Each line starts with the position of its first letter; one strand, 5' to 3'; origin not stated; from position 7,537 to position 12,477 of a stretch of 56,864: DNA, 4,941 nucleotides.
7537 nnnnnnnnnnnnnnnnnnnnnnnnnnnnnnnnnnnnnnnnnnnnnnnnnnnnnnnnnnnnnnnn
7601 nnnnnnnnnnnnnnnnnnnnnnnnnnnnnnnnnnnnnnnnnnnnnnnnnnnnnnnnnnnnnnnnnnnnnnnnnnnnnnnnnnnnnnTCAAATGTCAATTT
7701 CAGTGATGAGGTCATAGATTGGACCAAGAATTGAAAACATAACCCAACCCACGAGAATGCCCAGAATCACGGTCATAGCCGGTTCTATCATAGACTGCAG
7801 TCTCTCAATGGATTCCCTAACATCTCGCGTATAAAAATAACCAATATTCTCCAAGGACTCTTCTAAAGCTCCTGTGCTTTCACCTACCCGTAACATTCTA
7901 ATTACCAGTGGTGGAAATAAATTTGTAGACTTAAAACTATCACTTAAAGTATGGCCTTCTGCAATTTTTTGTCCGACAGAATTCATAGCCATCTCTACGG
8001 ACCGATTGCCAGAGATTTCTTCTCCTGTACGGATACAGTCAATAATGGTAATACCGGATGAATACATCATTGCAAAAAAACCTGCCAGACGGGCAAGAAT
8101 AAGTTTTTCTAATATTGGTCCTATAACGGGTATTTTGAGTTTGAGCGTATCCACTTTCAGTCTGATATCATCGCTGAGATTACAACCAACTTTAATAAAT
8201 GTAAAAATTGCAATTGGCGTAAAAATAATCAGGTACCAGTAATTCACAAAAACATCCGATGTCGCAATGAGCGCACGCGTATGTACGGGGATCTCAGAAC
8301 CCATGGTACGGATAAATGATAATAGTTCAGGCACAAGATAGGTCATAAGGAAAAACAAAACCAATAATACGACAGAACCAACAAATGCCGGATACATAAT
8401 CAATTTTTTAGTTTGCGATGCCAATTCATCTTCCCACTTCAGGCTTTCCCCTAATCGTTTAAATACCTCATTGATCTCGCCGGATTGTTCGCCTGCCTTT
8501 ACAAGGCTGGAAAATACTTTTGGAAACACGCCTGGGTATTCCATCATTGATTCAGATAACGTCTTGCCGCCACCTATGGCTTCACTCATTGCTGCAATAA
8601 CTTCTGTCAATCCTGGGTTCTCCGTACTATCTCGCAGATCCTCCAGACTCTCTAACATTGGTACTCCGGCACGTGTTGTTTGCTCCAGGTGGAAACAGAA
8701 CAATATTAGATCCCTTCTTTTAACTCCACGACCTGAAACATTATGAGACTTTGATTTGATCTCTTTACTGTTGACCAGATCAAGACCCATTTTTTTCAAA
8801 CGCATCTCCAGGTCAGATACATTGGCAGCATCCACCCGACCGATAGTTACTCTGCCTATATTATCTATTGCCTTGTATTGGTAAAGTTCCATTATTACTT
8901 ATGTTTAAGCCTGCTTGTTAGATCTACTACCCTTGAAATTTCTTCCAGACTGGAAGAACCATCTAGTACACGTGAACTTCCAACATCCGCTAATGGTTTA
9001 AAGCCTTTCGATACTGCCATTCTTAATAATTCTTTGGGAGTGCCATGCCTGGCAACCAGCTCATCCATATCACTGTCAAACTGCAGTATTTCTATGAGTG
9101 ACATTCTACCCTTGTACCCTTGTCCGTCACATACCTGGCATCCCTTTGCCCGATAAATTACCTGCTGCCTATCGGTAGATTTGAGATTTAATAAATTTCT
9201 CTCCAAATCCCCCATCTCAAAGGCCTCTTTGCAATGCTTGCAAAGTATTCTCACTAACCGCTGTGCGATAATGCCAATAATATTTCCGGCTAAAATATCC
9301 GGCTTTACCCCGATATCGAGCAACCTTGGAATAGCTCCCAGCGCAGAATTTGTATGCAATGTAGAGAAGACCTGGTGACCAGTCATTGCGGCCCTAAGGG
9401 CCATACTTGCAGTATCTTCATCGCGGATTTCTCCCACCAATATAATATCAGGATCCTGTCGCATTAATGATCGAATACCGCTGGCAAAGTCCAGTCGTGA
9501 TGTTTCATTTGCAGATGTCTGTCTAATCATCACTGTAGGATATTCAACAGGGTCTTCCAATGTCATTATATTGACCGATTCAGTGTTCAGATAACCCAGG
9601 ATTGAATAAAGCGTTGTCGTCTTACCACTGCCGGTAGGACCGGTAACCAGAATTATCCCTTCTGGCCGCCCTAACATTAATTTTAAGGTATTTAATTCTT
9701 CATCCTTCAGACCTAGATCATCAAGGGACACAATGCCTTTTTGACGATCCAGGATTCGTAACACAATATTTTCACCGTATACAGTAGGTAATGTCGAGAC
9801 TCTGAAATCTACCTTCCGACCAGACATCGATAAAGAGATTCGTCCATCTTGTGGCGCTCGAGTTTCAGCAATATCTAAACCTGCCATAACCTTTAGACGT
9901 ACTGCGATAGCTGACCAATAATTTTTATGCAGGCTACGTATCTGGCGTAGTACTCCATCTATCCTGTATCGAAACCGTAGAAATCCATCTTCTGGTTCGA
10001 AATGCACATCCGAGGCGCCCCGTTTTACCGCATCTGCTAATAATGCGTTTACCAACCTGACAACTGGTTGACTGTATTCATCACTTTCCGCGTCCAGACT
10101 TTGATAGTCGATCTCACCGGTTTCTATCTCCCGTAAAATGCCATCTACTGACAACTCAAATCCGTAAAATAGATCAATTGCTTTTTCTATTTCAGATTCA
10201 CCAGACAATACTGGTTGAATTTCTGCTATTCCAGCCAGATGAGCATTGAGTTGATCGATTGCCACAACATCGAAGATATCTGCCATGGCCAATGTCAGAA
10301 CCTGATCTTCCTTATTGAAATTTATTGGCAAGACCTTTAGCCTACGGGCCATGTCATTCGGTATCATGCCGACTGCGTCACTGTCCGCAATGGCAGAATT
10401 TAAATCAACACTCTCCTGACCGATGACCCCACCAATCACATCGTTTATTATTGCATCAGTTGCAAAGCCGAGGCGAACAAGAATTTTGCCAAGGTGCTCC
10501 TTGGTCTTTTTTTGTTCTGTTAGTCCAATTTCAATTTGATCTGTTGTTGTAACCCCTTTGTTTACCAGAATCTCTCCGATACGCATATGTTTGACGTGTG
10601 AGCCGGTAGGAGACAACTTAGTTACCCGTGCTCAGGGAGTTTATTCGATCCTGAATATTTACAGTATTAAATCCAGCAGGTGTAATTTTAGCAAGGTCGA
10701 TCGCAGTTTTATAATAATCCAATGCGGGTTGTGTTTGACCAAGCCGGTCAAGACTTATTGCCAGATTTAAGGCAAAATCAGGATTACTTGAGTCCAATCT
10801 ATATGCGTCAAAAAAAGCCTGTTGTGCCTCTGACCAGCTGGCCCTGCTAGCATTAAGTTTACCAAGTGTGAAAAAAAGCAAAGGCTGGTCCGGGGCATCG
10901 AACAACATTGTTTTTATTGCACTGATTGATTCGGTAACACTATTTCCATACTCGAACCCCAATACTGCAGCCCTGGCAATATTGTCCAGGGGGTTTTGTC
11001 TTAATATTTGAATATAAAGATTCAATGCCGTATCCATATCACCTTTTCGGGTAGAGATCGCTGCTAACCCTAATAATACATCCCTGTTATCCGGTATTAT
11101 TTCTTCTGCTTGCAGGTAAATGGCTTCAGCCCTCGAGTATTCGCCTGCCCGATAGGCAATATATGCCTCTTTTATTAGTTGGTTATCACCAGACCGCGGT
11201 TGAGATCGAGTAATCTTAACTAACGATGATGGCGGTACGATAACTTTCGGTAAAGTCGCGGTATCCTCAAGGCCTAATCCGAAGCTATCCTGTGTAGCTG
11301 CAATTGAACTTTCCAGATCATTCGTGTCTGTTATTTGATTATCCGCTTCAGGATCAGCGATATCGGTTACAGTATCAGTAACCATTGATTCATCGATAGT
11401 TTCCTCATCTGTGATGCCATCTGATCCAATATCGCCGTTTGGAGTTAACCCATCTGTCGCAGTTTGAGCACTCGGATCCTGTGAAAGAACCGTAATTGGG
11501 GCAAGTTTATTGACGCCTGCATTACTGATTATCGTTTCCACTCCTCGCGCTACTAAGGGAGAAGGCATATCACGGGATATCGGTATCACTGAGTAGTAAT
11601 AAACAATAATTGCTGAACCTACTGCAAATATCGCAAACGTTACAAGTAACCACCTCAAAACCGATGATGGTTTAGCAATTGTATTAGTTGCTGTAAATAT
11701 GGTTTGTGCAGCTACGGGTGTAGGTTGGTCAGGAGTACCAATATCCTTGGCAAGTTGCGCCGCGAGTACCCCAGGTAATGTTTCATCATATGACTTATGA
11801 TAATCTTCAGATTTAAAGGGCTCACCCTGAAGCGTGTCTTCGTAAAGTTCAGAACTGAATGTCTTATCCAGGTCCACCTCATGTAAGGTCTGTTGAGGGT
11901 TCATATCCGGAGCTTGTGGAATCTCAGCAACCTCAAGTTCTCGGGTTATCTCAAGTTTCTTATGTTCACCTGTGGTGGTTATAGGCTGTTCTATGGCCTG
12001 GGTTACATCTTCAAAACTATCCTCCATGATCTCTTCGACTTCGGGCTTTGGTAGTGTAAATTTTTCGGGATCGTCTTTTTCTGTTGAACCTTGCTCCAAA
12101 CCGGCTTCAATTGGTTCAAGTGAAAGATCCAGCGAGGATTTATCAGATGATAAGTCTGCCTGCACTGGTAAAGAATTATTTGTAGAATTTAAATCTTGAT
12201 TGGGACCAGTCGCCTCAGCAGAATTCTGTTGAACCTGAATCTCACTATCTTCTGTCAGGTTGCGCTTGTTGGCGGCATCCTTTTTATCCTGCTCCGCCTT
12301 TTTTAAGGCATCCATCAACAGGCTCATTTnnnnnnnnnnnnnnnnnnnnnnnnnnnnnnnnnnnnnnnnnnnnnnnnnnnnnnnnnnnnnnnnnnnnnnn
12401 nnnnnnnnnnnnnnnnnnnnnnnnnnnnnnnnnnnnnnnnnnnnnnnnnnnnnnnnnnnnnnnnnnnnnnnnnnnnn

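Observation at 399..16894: Compact, rearranged MSHA/T2SS-like type IV filament operon lacking a major pilin, prepilin peptidase and standard minor pilins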

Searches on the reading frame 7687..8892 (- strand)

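Call 3: search_protein_families(library=pfam, proteins=[window:7687-8892:-], max_evalue=0.01)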
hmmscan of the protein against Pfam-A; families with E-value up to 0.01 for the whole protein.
window:7687-8892:- (401 aa): 1 family
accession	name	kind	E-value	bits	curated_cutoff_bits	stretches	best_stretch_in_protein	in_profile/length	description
PF00482.28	T2SSF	-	1.9e-51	173.7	25.2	2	273-390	5-124/125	Type II secretion system (T2SS), protein F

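Call 5: search_protein_families(library=ncbifam, proteins=[window:7687-8892:-], max_evalue=0.01)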
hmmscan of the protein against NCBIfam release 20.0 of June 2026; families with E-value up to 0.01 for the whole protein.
window:7687-8892:- (401 aa): 6 families
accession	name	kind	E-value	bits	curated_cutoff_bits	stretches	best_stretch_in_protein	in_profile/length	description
TIGR02120.1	GspF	equivalog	2.4e-87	293.8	424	1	4-396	1-398/401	type II secretion system inner membrane protein GspF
NF052607.1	T4PiliAsmPilCThrm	equivalog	3.4e-76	256.9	700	1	1-399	1-404/406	type IV pilus assembly protein PilC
NF052606.1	T4PiliAsmPilCMyx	equivalog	8.5e-75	252.1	700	1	4-399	22-418/419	type IV pilus assembly protein PilC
NF007861.0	PRK10573.1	equivalog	1.9e-60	205.1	401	1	2-396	5-395/401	protein transport protein HofC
NF047826.1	T3SSXpsF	equivalog_domain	1.9e-57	194.9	650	1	1-398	1-403/405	type II secretion system protein XpsF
NF041012.2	T4P_ComGB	equivalog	1.1e-36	126.8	240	1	64-396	5-331/332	competence type IV pilus assembly protein ComGB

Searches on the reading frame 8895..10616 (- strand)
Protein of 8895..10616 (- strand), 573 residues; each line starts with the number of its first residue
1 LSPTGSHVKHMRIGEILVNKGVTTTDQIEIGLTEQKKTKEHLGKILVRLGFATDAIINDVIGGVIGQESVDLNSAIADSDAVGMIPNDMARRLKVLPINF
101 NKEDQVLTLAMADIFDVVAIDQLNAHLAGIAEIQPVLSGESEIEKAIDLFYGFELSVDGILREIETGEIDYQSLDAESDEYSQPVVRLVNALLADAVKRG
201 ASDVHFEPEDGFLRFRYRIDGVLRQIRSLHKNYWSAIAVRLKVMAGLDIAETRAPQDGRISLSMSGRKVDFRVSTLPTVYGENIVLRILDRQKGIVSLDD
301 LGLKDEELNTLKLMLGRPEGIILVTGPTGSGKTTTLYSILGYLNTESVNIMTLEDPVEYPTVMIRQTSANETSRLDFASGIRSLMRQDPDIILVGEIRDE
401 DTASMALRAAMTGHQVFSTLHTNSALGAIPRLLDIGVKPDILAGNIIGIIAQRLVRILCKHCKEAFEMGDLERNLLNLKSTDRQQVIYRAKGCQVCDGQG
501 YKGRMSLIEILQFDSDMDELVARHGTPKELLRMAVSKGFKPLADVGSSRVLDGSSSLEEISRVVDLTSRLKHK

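Call 3: search_protein_families(library=pfam, proteins=[window:8895-10616:-], max_evalue=0.01)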
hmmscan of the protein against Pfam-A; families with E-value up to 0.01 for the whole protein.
window:8895-10616:- (573 aa): 11 families
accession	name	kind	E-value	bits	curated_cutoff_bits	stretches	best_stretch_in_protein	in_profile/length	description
PF00437.27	T2SSE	-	1e-128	429.5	24.9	1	182-562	5-370/370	Type II/IV secretion system protein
PF05157.20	MshEN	-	5.2e-12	46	23.1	1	68-155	4-88/90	MshEN domain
PF13191.12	AAA_16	-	0.0001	23.3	32.6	1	305-359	6-63/167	AAA ATPase domain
PF13401.12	AAA_22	-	0.00027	21.7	27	1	318-386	4-59/130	AAA domain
PF13173.12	AAA_14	-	0.00062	20.2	27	1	320-424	3-98/129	AAA domain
PF00448.28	SRP54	-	0.0015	18.7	22.7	0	321-350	3-32/196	SRP54-type protein, GTPase domain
PF13476.12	AAA_23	-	0.0022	19.1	27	1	318-340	18-40/201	AAA domain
PF25199.1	nSTAND_NTPase5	-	0.0027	18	34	1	318-356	40-79/145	Novel STAND NTPase 5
PF20720.3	nSTAND3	-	0.0034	17.6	27.2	1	319-359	17-57/155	Novel STAND NTPase 3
PF13086.12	AAA_11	-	0.0036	17.5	27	1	304-346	3-44/257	AAA domain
PF00005.33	ABC_tran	-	0.0067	17.5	25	0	319-359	11-51/137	ABC transporter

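Call 5: search_protein_families(library=ncbifam, proteins=[window:8895-10616:-], max_evalue=0.01)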
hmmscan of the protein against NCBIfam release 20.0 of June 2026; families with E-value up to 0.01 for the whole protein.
window:8895-10616:- (573 aa): 27 families (the best 25 are shown)
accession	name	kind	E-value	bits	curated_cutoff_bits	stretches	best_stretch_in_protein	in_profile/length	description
TIGR02533.1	type_II_gspE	equivalog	8.9e-155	516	630.25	1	84-563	3-485/486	type II secretion system ATPase GspE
TIGR02538.1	type_IV_pilB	equivalog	4.5e-153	510.8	675.65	1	13-564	2-562/564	type IV-A pilus assembly ATPase PilB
NF053534.1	T4PilAsmATPsTfpB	equivalog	1e-129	433.6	850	1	85-564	97-582/584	type IV pilus assembly ATPase TfpB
NF007755.0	PRK10436.1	equivalog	7.9e-125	417.1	617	1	99-566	21-461/465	type II secretion system protein GspE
NF041000.1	ATPase_ComGA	equivalog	4.6e-74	248.8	300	1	191-456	2-266/267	competence type IV pilus ATPase ComGA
TIGR01420.1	pilT_fam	subfamily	2.3e-53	181.6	319.1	1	190-456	3-269/343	PilT/PilU family type 4a pilus ATPase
TIGR02525.1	plasmid_TraJ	equivalog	1.1e-23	83.9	368.3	1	284-435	120-272/372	plasmid transfer ATPase TraJ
TIGR02524.1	dot_icm_DotB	equivalog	3.8e-22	79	463.3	1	318-434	133-258/358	Dot/Icm type IV secretion system ATPase DotB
NF058587.1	archaellum_moto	equivalog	5.1e-19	68.4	550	1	319-432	275-393/527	archaellum flagellar ATPase motor FlaI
TIGR03819.1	heli_sec_ATPase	hypoth_equivalog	9.6e-15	54.6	373.15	1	235-432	97-297/340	TadA family conjugal transfer-associated ATPase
NF053729.1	c-di-GMP_motif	domain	8.6e-13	47.9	38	1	12-60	1-49/53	cyclic di-GMP-binding domain-containing protein, MshE-related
TIGR02782.1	TrbB_P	equivalog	1.6e-12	47.3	304.55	1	322-432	139-252/303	P-type conjugative transfer ATPase TrbB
NF010407.0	PRK13833.1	subfamily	2.6e-12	46.8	499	1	322-434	147-261/323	conjugal transfer protein TrbB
TIGR02788.1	VirB11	equivalog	7.7e-12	44.8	249.95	1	322-435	147-265/308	P-type DNA transfer ATPase VirB11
NF012033.0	PRK15489.1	equivalog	4.5e-10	38.3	537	1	9-147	489-623/703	glycosyl transferase family protein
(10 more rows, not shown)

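Call 39: search_solved_structures(query=window:8895-10616:-, max_evalue=1e-20)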
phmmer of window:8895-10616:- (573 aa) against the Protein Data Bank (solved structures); distinct sequences matched with E-value up to 1e-20: 21.
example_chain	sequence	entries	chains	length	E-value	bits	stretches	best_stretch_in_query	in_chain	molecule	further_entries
6olj_C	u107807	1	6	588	1.8e-122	412.9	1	2-564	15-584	Type IV pilus biogenesis ATPase PilB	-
5tsg_B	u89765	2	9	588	2.1e-122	412.6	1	2-564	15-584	Type IV pilus biogenesis ATPase PilB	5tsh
6f8l_G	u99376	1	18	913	3.8e-121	408.5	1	12-567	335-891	Type IV pilus assembly protein PilF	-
5zfr_A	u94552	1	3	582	1.4e-118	400.1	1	10-564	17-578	Type IV pilus biogenesis ATPase PilB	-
3jc8_Ba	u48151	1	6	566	2.6e-114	386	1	12-560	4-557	Type IV-A pilus assembly ATPase PilB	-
4pht_A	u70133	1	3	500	5.4e-110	371.7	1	177-564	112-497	General secretory pathway protein E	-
4ksr_A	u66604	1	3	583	3e-108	366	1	175-565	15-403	Type II secretion system protein E, Hemolysin-coregulated protein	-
4kss_A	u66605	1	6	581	3.8e-108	365.6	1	175-564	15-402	Type II secretion system protein E, hemolysin-coregulated protein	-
1p9r_A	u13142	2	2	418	5.7e-108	365.1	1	175-562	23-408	General secretion pathway protein E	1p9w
6ejf_A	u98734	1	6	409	2.5e-92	313.4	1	188-567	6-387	Type IV pilus assembly protein PilF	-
5oiu_A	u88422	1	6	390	3.9e-92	312.8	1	187-561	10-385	Type IV pilus assembly protein PilF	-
5it5_F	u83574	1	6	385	5.5e-92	312.3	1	188-561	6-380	ATP binding motif-containing protein PilF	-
2ewv_A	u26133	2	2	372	7.6e-36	127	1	188-489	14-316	twitching motility protein PilT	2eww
2gsz_A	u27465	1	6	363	1.6e-35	126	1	192-489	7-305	twitching motility protein PilT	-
3jvu_A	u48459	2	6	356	6.4e-35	124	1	190-437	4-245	Twitching mobility protein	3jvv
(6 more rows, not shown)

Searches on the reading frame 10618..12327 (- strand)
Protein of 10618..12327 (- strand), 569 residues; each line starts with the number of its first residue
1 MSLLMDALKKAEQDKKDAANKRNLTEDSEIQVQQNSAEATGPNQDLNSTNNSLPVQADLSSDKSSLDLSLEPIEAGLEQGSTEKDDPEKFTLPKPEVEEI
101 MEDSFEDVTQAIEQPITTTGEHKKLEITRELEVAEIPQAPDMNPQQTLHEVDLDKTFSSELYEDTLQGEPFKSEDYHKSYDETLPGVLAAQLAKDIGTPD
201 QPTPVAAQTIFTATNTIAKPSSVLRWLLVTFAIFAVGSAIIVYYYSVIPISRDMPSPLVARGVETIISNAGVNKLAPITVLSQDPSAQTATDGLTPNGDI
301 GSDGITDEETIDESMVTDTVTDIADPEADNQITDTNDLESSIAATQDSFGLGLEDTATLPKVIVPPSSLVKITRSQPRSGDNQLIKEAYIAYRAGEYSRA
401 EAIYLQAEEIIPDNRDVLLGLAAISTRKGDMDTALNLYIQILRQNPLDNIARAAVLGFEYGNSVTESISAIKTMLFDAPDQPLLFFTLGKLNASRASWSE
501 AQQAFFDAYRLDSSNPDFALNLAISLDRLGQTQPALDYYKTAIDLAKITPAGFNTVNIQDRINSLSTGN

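Call 3: search_protein_families(library=pfam, proteins=[window:10618-12327:-], max_evalue=0.01)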
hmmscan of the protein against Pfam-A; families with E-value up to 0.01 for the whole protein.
window:10618-12327:- (569 aa): 10 families
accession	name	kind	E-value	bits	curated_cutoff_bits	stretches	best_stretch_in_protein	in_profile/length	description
PF07719.23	TPR_2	-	2.7e-08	33.8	27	0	520-546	5-31/34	Tetratricopeptide repeat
PF14559.12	TPR_19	-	3.8e-08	34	25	1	392-451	2-61/68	Tetratricopeptide repeat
PF13176.12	TPR_7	-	5e-08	32.9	27.9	0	418-448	2-34/36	Tetratricopeptide repeat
PF13432.12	TPR_16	-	6.1e-08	33.4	32.7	1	386-446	2-62/65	Tetratricopeptide repeat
PF00515.34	TPR_1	-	1.6e-07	31.3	27.8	0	521-545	6-30/34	Tetratricopeptide repeat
PF13428.12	TPR_14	-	5.5e-07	30.1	23.5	0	388-423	8-43/44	Tetratricopeptide repeat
PF23914.1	TPR_CcmH_CycH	-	1.2e-06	28.9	42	1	470-531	38-99/158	Cytochrome c-type biogenesis protein H TPR domain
PF13424.12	TPR_12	-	5.9e-06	26.8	30.1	0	520-547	49-76/77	Tetratricopeptide repeat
PF13181.12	TPR_8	-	0.00013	22.3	25.7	0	520-547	5-32/34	Tetratricopeptide repeat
PF13174.12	TPR_6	-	0.0012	19.8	26.3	0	520-544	4-28/33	Tetratricopeptide repeat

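Call 5: search_protein_families(library=ncbifam, proteins=[window:10618-12327:-], max_evalue=0.01)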
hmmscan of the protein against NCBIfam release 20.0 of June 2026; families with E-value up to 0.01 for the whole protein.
window:10618-12327:- (569 aa): 16 families
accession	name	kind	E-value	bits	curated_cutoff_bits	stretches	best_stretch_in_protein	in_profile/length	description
TIGR02552.1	LcrH_SycD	equivalog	1.9e-10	40.6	104.8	2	382-443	19-80/136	SycD/LcrH family type III secretion system chaperone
NF033920.0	C39_PA2778_fam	equivalog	5.7e-09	35.8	150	1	455-546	163-254/255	PA2778 family cysteine peptidase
TIGR02917.1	PEP_TPR_lipo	equivalog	8.2e-09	33.9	312.2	1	388-449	472-533/899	XrtA/PEP-CTERM system TPR-repeat protein PrsT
NF047371.1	FlcA_CTERM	equivalog_domain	1.8e-07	30.1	300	1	387-444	479-536/646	periplasmic flagellar collar protein FlcA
NF040959.1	MamA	equivalog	4.8e-07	29.4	200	1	390-545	46-202/204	magnetosome protein MamA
TIGR00540.1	TPR_hemY_coli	hypoth_equivalog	7e-07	28.3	142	1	426-541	272-384/385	heme biosynthesis-associated TPR protein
NF033758.1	gliding_GltE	equivalog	2.5e-06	26.7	225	1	390-544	95-250/411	adventurous gliding motility TPR repeat lipoprotein GltE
NF002725.1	PRK02603.1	equivalog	7e-06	26.2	143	0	386-447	33-104/173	photosystem I assembly protein Ycf3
TIGR03939.1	PGA_TPR_OMP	equivalog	5e-05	21.7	366.65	1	391-449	95-154/800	poly-beta-1,6 N-acetyl-D-glucosamine export porin PgaA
NF008520.0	PRK11447.1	equivalog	6.2e-05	21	858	1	384-455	354-425/1157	cellulose synthase complex outer membrane protein BcsC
TIGR02521.1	type_IV_pilW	equivalog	0.00015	21.4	154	0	499-548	48-97/234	type IV pilus biogenesis/stability protein PilW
TIGR02795.1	tol_pal_ybgF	equivalog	0.00037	21.1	90.1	0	488-541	45-101/119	tol-pal system protein YbgF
NF008017.0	PRK10747.1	equivalog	0.0013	17.7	608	1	470-537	316-382/398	protoheme IX biogenesis protein HemY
NF007302.0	PRK09782.1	equivalog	0.0081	14.1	1223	0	378-547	542-711/990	phage receptor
NF011859.0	PRK15331.1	equivalog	0.0086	16.2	184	0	505-547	60-102/165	type III secretion system translocator chaperone SicA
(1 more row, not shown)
